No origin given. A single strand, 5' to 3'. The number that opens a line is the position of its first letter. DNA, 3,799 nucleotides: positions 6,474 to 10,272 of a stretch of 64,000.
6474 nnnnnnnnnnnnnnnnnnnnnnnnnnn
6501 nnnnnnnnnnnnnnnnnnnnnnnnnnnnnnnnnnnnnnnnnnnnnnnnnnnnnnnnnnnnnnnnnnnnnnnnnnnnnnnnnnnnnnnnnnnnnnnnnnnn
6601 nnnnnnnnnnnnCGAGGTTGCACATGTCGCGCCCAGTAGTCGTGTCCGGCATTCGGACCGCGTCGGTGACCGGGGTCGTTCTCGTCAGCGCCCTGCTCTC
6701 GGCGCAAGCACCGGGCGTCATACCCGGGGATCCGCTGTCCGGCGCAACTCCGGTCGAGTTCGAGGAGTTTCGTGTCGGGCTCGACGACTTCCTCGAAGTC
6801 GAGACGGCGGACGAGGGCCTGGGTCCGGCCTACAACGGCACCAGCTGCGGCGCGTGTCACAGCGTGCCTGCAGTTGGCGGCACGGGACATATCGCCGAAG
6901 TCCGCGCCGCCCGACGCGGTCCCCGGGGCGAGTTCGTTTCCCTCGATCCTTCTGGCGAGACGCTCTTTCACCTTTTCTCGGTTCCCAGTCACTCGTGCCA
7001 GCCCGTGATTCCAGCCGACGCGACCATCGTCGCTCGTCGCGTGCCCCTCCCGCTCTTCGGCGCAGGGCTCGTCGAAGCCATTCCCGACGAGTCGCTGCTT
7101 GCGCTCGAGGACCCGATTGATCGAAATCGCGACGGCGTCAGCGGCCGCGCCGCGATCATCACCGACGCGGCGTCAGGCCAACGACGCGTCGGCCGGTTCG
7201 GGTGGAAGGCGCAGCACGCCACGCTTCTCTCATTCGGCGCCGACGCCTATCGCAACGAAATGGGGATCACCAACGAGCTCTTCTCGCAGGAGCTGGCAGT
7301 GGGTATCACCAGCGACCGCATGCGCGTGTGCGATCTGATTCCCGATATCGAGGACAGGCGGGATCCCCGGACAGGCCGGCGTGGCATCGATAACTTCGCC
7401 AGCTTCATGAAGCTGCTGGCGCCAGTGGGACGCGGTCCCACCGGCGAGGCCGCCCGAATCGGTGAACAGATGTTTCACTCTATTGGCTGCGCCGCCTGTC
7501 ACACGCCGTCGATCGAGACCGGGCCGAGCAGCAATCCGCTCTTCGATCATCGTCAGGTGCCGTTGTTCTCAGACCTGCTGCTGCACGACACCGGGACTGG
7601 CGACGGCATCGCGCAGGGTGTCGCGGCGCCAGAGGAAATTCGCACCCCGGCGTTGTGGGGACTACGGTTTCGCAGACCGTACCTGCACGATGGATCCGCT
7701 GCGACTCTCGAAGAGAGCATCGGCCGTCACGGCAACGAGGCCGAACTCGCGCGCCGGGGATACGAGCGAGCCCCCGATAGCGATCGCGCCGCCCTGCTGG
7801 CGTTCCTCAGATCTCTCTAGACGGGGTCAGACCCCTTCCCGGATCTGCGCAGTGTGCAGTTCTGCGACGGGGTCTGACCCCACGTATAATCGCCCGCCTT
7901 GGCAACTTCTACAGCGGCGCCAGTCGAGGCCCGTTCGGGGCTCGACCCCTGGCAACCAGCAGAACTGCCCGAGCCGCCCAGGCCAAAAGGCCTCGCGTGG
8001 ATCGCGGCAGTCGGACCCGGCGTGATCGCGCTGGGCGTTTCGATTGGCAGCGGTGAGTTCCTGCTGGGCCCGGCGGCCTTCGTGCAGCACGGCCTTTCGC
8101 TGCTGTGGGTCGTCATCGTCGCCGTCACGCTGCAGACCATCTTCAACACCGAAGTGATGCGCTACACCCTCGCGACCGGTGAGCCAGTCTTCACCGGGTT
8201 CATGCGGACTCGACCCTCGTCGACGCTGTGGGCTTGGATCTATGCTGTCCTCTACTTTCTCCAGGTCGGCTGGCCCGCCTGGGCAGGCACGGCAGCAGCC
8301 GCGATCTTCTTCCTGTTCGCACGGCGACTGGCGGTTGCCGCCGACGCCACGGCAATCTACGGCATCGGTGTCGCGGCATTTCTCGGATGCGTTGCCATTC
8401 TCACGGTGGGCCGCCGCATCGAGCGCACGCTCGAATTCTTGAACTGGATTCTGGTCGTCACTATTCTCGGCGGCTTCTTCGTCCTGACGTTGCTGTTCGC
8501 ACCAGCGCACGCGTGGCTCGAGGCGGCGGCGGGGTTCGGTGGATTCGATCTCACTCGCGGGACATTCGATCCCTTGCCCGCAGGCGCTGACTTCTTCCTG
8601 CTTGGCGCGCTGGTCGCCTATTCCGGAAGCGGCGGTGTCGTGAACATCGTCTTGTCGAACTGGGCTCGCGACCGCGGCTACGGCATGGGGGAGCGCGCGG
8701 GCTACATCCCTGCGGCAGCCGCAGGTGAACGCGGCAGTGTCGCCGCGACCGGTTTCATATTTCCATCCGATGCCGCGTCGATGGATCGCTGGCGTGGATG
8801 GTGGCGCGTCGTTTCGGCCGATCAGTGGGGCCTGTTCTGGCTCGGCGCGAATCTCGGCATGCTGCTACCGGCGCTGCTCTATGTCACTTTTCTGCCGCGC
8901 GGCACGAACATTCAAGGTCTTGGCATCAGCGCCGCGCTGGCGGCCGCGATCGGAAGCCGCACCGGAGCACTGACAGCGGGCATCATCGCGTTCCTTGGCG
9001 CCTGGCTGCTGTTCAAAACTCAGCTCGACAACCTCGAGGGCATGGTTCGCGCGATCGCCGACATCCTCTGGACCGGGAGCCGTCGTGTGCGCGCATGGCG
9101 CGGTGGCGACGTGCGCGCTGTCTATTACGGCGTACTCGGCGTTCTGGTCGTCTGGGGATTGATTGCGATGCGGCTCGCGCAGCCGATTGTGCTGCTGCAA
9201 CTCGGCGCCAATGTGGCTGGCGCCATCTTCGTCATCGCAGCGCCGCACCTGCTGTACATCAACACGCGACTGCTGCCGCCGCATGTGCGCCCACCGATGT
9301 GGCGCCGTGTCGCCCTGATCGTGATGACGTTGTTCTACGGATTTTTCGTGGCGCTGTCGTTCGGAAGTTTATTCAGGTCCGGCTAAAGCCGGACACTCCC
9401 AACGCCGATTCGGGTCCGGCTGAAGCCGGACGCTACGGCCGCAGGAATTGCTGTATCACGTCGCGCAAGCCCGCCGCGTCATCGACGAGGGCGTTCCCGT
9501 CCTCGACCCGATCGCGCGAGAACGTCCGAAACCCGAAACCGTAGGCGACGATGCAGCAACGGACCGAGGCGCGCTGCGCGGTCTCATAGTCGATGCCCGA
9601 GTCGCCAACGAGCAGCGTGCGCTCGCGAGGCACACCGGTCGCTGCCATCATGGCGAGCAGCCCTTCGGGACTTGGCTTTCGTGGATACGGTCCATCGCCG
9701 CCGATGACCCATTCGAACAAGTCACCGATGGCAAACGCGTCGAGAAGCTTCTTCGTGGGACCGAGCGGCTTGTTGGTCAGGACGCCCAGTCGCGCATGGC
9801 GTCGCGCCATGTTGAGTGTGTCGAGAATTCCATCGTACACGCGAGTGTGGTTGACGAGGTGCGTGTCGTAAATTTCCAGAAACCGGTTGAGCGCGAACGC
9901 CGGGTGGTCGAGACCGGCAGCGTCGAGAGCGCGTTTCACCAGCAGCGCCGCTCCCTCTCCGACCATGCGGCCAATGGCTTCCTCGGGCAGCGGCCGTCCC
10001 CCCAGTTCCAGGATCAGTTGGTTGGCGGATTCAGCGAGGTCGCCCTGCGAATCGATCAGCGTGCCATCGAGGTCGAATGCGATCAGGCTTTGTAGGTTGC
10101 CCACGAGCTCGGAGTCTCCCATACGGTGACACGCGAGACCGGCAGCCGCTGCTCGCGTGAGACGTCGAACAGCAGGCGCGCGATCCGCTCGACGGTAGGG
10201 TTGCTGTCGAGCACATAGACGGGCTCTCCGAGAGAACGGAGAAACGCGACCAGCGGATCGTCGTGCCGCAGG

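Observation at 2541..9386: MntR-anchored envelope-spanning metal cluster: porin + CuA-type cupredoxin + di-haem DUF1111 + atypical Nramp-like permease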

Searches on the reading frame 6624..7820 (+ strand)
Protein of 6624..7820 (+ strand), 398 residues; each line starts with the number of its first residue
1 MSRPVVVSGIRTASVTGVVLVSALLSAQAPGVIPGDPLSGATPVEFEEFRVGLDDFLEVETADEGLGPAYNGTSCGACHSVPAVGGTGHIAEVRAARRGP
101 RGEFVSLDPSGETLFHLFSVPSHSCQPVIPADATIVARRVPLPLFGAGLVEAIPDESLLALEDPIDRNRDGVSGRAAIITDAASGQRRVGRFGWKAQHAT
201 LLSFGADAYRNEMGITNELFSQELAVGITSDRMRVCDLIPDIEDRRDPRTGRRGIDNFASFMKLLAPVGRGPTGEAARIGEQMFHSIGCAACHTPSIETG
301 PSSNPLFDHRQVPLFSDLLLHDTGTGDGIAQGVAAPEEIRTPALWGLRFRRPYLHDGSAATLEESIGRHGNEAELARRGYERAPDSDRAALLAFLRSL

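Call 6: search_protein_families(library=pfam, proteins=[window:6624-7820:+], max_evalue=0.01)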
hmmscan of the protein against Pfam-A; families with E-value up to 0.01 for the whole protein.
window:6624-7820:+ (398 aa): 3 families
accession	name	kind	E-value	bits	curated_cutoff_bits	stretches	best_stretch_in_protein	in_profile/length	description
PF06537.16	DHOR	-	4.9e-45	154.4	22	1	134-398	210-499/499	Di-haem oxidoreductase, putative peroxidase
PF00034.26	Cytochrom_C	-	8.6e-06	27.4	21.3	1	280-398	4-89/90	Cytochrome c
PF13442.11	Cytochrome_CBB3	-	0.0022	18.7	27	0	276-307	2-28/68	Cytochrome C oxidase, cbb3-type, subunit III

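Call 9: search_protein_families(library=ncbifam, proteins=[window:6624-7820:+], max_evalue=1)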
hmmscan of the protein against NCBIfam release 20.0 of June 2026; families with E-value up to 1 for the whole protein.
window:6624-7820:+ (398 aa): 6 families
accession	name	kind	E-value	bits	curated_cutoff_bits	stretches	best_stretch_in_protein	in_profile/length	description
TIGR03791.1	TTQ_mauG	equivalog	0.00049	19.4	443.85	1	276-368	158-243/291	tryptophan tryptophylquinone biosynthesis enzyme MauG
NF052341.1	hydrazine_gamma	equivalog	0.0038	16.2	625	0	337-375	279-317/339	hydrazine synthase subunit gamma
TIGR04039.1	MXAN_0977_Heme2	hypoth_equivalog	0.015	14.4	362.85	1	334-367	240-273/336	MbnH family di-heme enzyme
NF040606.1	CytoC_perox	subfamily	0.029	13.6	150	0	283-299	75-91/524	di-heme-cytochrome C peroxidase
TIGR04257.1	nanowire_3heme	domain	0.036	14.2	40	0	70-80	49-59/75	c(7)-type cytochrome triheme domain-containing protein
TIGR03981.2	SAM_quin_mod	hypoth_equivalog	0.16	10.8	340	1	339-372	328-361/411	His-Xaa-Ser system-associated MauG-like protein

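Call 32: search_solved_structures(query=window:6624-7820:+, max_evalue=1, show_alignments=1)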
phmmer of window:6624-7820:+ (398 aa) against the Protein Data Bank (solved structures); distinct sequences matched with E-value up to 1: 16.
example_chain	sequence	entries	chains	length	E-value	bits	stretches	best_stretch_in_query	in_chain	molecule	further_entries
3o5c_A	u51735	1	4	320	7.2e-05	25.5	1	205-396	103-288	Cytochrome c551 peroxidase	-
1iqc_A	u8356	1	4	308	8.8e-05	25.2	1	280-375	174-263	di-heme peroxidase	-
4aal_A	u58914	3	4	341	0.0047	19.5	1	272-373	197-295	CYTOCHROME C551 PEROXIDASE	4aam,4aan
4aao_A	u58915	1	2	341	0.005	19.4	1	272-373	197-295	CYTOCHROME C551 PEROXIDASE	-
9qdt_A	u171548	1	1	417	0.0099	18.4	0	278-367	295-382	Probable cytochrome c peroxidase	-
5c2v_C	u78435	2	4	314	0.016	17.7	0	225-328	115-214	HYDRAZINE SYNTHASE GAMMA SUBUNIT | Hypothetical (Di heme) protein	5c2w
3hq6_A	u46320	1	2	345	0.022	17.3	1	279-398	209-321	Cytochrome c551 peroxidase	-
3hq9_A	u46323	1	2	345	0.022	17.3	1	279-398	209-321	Cytochrome c551 peroxidase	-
3hq8_A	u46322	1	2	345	0.023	17.2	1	279-398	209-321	Cytochrome c551 peroxidase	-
6e1c_A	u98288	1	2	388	0.024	17.2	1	338-371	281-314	Di-heme enzyme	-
9l08_A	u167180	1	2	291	0.03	16.8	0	278-303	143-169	Covalently Connected Cytochrome c555 trimer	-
3hq7_A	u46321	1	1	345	0.042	16.4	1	279-398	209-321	Cytochrome c551 peroxidase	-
1nml_A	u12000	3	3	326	0.064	15.8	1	274-397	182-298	di-haem cytochrome c peroxidase | Cytochrome c peroxidase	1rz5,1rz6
1eb7_A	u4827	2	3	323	0.13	14.7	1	279-398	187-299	CYTOCHROME C551 PEROXIDASE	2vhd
6qkn_A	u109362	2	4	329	0.15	14.5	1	274-375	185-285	Cytochrome-c peroxidase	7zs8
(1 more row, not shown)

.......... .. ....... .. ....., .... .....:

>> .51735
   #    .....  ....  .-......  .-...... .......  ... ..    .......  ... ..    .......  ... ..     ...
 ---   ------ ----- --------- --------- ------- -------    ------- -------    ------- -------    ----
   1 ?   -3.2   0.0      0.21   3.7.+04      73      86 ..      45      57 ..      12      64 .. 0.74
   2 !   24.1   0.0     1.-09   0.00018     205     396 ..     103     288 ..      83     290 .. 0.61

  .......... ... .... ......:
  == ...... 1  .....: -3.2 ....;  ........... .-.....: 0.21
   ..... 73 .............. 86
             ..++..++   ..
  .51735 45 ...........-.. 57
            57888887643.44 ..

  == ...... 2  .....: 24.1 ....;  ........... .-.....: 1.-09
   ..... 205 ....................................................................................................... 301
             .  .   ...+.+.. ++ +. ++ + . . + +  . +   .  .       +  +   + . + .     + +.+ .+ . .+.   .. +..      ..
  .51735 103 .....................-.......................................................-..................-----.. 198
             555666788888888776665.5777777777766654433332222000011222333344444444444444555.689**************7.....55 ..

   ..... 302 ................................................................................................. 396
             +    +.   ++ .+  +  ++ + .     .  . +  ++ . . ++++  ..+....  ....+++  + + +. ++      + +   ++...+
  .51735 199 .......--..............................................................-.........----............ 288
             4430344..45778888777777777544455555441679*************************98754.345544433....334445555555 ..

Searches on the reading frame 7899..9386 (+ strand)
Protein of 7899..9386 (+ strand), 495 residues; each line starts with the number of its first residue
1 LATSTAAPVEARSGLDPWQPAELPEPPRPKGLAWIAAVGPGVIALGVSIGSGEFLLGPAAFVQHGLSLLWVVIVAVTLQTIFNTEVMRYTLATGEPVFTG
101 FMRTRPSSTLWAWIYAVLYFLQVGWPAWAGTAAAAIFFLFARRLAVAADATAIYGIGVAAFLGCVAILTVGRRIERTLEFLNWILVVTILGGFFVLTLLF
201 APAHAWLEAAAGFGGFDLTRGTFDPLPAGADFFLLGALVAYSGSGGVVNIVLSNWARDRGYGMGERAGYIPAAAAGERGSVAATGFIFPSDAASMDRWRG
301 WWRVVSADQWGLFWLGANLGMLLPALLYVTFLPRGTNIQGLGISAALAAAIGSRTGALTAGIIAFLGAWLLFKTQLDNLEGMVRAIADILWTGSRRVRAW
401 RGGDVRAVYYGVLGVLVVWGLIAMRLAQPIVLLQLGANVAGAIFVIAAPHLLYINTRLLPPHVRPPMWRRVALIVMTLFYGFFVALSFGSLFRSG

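Call 6: search_protein_families(library=pfam, proteins=[window:7899-9386:+], max_evalue=0.01)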
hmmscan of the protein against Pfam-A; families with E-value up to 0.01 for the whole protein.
window:7899-9386:+ (495 aa): 0 families

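Call 9: search_protein_families(library=ncbifam, proteins=[window:7899-9386:+], max_evalue=1)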
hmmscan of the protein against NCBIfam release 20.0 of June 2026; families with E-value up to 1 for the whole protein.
window:7899-9386:+ (495 aa): 1 family
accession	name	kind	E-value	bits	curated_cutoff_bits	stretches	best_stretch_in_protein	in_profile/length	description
NF037982.1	Nramp_1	equivalog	8.8e-52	176.6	50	1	39-457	1-402/404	Nramp family divalent metal transporter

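Call 10: search_protein_families(library=pfam, proteins=[window:7899-9386:+], max_evalue=10)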
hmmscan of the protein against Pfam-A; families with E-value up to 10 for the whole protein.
window:7899-9386:+ (495 aa): 1 family
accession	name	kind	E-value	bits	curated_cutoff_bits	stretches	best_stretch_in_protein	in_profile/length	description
PF24985.1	DUF7775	-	3.5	8.6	25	1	59-122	68-130/140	Domain of unknown function (DUF7775)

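Call 11: find_homologous_proteins(query=window:7899-9386:+, max_evalue=0.00001)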
Query window:7899-9386:+ (495 aa): 3295 proteins with E <= 0.00001 among 8000 candidates; the best 120 are listed.
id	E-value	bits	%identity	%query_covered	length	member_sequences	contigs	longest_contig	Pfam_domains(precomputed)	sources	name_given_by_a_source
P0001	0.0e+0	1054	97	100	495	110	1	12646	-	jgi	-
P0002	8.9e-295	996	91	100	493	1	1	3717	-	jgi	jgi:hypothetical protein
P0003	6.6e-291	984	91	99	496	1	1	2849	-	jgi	jgi:hypothetical protein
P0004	3.0e-286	968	91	98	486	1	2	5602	-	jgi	jgi:hypothetical protein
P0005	1.8e-285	966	98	92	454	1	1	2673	-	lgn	-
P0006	3.2e-283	958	89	98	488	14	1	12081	-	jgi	jgi:hypothetical protein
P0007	5.0e-282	954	88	99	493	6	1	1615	-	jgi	jgi:hypothetical protein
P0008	2.4e-281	952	89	99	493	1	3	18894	-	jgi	jgi:hypothetical protein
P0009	1.7e-277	939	88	98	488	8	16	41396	-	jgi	jgi:hypothetical protein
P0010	1.6e-275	933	88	97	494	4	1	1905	-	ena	-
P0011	2.1e-271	919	93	93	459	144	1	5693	-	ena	-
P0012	2.3e-268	909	91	92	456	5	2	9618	-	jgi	jgi:hypothetical protein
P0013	3.5e-267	905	91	92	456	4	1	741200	-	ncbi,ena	-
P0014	1.2e-266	903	92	91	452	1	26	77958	-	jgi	jgi:hypothetical protein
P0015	1.6e-266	903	92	91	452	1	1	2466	-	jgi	jgi:hypothetical protein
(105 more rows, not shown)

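Call 13: find_encoding_contigs(protein=P0013, flank=10000, max_places=3)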
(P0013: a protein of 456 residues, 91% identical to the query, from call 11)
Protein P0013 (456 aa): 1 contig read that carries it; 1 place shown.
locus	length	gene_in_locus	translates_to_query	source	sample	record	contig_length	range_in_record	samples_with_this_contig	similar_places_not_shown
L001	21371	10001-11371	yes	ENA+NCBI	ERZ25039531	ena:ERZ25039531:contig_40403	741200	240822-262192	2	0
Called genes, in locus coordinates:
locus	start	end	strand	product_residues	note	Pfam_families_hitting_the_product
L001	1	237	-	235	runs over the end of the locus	PF04402:SIMPL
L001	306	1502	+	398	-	PF02515:CoA_transf_3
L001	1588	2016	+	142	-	-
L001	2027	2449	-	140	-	PF00582:Usp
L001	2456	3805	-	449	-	PF01566:Nramp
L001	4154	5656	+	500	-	PF02742:Fe_dep_repr_C, PF04023:FeoA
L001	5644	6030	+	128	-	PF13473:Cupredoxin_1, PF00116:COX2 (weak)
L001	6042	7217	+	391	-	PF06537:DHOR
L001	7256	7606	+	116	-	-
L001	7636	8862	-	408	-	PF01011:PQQ (faint), PF13570:Beta-prop_ACSF4 (faint), PF13360:PQQ_2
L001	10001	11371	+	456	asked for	-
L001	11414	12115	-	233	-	PF00702:Hydrolase, PF12710:HAD (weak), PF13419:HAD_2, PF13242:Hydrolase_like (weak)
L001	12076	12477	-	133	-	PF01242:PTPS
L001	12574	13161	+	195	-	PF06508:QueC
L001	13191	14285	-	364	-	PF01557:FAA_hydrolase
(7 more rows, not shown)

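Call 19: search_protein_representatives(protein=window:7899-9386:+)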
Query: 495 residues. Proteins with E-value up to 0.001 (for the whole library): 1950; up to 1e-10: 1051; up to 1e-30: 277. The best 150 are listed.
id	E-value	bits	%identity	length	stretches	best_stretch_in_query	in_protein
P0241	1.4e-180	617.8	61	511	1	7-491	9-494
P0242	1.4e-111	390.2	42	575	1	4-488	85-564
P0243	5.3e-109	381.7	68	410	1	123-387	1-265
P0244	4.3e-108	378.7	71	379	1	152-443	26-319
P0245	9.5e-108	377.5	57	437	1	9-334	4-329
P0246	1.3e-102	360.6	39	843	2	149-493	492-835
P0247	1.9e-102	360.1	57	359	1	87-436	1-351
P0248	1.2e-98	347.5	42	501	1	14-480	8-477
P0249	6.9e-98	345.0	59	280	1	7-278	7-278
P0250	9.6e-98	344.5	71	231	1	263-491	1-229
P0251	5.0e-95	335.6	40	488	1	15-487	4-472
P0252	8.6e-95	334.8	40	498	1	21-492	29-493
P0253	3.2e-94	332.9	60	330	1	37-336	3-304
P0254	1.1e-92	327.9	41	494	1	17-484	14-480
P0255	8.9e-89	315.0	72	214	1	6-209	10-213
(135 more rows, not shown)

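Call 34: search_solved_structures(query=window:7899-9386:+, max_evalue=1, show_alignments=2)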
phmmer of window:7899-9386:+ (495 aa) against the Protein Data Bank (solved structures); distinct sequences matched with E-value up to 1: 0.

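Call 65: find_related_loci(query=A4, collection=metagenome_contigs, flank=8000)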
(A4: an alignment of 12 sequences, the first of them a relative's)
Query A4 (501 aa) in metagenome_contigs; peptide patterns used: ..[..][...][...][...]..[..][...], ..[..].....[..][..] (x = any residue, [..] = any of these).
600 stretches matched a pattern (row limit reached: there are more); 553 encode a relative of the query (tblastn E <= 1e-3); the best 80 are kept; 80 distinct loci.
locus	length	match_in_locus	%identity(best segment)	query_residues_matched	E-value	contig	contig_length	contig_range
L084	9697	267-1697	44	6-491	6e-122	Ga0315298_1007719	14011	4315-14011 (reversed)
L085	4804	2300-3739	44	11-497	3e-118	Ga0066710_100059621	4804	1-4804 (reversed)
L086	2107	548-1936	43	13-477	1e-123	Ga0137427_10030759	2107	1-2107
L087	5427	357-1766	45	5-477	2e-115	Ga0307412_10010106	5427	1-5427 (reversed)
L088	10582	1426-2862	43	11-496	6e-115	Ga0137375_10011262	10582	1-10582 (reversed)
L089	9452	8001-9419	42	2-477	1e-114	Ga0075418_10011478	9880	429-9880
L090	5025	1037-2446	42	5-477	2e-114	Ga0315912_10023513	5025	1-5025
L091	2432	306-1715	43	5-477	3e-119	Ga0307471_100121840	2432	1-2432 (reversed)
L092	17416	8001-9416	43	12-486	6e-113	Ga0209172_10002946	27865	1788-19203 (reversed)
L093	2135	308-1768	46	2-486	8e-119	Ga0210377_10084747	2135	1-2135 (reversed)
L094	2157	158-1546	43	13-477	7e-119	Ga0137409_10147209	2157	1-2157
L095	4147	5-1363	47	32-486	5e-113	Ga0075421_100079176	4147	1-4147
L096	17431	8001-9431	44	6-485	1e-111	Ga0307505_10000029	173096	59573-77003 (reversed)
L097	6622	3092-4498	42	6-477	4e-111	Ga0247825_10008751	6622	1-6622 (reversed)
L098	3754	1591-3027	45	4-477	1e-112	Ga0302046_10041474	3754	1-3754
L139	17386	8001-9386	39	7-477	5e-103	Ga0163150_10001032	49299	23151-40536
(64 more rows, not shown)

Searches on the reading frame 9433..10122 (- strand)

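Call 6: search_protein_families(library=pfam, proteins=[window:9433-10122:-], max_evalue=0.01)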
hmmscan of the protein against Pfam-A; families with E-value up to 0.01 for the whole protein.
window:9433-10122:- (229 aa): 5 families
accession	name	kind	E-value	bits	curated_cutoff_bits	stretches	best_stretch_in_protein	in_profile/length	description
PF13419.12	HAD_2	-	1.4e-29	103.9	23.8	1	14-192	1-178/178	Haloacid dehalogenase-like hydrolase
PF00702.32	Hydrolase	-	3.9e-24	86.5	26.4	1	13-185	3-190/191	haloacid dehalogenase-like hydrolase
PF13242.12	Hydrolase_like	-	5.6e-07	29.8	22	1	148-197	3-53/75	HAD-hyrolase-like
PF12710.13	HAD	-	1.9e-06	28.8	27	1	14-181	1-187/189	haloacid dehalogenase-like hydrolase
PF08282.18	Hydrolase_3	-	0.0012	19.1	20.9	0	14-39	1-26/255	haloacid dehalogenase-like hydrolase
